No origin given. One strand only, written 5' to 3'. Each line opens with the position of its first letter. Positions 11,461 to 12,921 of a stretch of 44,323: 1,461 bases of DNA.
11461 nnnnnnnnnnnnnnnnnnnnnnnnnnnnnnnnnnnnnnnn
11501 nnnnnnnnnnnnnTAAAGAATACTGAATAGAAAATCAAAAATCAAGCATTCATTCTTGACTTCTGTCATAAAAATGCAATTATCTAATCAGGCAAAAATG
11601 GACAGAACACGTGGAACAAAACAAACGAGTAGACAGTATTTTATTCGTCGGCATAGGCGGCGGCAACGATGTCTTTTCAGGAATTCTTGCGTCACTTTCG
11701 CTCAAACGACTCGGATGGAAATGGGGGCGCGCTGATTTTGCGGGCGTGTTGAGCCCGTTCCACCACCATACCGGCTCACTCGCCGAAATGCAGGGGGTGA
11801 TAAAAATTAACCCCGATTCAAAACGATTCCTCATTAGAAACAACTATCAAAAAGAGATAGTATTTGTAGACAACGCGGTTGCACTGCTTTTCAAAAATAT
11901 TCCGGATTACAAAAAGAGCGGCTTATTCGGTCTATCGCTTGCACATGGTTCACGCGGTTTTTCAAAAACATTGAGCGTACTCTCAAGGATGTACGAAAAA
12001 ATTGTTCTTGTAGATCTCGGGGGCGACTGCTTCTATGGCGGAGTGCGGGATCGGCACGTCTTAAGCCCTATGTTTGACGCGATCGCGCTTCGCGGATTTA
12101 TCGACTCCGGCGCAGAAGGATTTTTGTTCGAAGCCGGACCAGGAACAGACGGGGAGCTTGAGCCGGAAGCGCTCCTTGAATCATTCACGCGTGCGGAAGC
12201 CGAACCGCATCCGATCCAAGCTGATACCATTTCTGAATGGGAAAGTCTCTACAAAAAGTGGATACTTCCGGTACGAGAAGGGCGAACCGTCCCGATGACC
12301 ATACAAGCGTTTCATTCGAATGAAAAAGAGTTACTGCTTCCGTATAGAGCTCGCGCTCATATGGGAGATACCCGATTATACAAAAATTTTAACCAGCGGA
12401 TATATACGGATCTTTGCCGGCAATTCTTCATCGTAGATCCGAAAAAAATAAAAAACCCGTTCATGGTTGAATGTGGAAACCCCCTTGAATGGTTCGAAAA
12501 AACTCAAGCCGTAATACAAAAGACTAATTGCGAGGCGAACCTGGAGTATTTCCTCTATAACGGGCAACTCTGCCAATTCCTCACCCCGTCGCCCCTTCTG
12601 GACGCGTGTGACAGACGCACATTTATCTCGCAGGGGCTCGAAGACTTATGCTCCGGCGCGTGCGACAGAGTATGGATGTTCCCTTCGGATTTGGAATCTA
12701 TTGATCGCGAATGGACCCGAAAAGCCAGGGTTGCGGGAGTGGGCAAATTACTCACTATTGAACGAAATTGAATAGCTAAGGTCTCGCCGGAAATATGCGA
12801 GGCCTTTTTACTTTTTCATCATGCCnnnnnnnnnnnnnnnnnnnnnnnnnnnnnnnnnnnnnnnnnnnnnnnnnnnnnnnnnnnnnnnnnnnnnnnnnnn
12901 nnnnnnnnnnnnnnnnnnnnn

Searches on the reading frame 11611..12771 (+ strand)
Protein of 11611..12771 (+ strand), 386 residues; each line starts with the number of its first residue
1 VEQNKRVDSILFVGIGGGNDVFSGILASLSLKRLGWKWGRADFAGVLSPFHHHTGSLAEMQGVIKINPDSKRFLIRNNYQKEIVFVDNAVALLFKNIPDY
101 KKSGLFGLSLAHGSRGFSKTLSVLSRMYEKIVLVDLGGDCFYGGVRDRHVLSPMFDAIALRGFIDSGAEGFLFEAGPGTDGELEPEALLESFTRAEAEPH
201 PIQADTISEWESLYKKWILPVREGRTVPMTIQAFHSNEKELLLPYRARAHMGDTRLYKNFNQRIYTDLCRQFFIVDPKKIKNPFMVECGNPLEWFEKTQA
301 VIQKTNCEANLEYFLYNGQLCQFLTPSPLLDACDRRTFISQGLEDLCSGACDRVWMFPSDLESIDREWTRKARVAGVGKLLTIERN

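Call 8: search_protein_families(library=pfam, proteins=[window:11611-12771:+], max_evalue=0.1)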
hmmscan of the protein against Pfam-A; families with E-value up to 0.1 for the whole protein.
window:11611-12771:+ (386 aa): 1 family
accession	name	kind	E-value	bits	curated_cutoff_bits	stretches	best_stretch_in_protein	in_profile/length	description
PF06626.17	DUF1152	-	9.9e-15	55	27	1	11-199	1-188/295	Protein of unknown function (DUF1152)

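Call 69: list_cluster_members(proteins=[window:11611-12771:+, window:12808-13128:-, window:13152-13424:-, window:9193-9597:+])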
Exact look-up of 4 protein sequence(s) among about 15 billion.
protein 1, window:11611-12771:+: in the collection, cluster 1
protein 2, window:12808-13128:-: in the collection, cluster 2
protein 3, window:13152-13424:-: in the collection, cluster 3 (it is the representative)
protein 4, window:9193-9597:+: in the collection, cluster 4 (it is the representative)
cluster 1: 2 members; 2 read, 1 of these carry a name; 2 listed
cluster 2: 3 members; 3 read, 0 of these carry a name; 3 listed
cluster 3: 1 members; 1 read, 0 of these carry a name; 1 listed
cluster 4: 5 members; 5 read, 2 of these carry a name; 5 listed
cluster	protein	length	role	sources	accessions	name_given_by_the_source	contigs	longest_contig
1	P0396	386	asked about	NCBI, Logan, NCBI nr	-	-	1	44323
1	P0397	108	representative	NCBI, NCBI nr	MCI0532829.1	hypothetical protein L0Y49_01265, partial [bacterium] | hypothetical protein [bacterium]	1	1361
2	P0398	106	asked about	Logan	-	-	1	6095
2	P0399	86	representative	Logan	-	-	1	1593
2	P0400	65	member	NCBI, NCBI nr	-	-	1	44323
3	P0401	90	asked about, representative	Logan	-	-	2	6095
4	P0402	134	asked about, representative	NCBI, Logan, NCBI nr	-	-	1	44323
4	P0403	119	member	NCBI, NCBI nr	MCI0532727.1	hypothetical protein L0Y49_00745, partial [bacterium] | hypothetical protein [bacterium]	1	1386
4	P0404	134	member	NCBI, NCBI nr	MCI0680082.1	hypothetical protein L0Y41_01925 [bacterium] | hypothetical protein [bacterium]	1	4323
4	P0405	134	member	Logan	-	-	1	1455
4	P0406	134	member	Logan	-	-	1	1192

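Call 70: find_encoding_contigs(protein=P0399, flank=3000, max_places=5)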
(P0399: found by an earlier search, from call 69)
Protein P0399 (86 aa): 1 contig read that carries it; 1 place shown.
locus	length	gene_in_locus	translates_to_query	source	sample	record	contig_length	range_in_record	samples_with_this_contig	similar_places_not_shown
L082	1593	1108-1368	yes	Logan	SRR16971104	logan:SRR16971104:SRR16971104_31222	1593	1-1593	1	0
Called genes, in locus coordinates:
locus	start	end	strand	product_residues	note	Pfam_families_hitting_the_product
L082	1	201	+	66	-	?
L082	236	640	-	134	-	-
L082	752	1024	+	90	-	-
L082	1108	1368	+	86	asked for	-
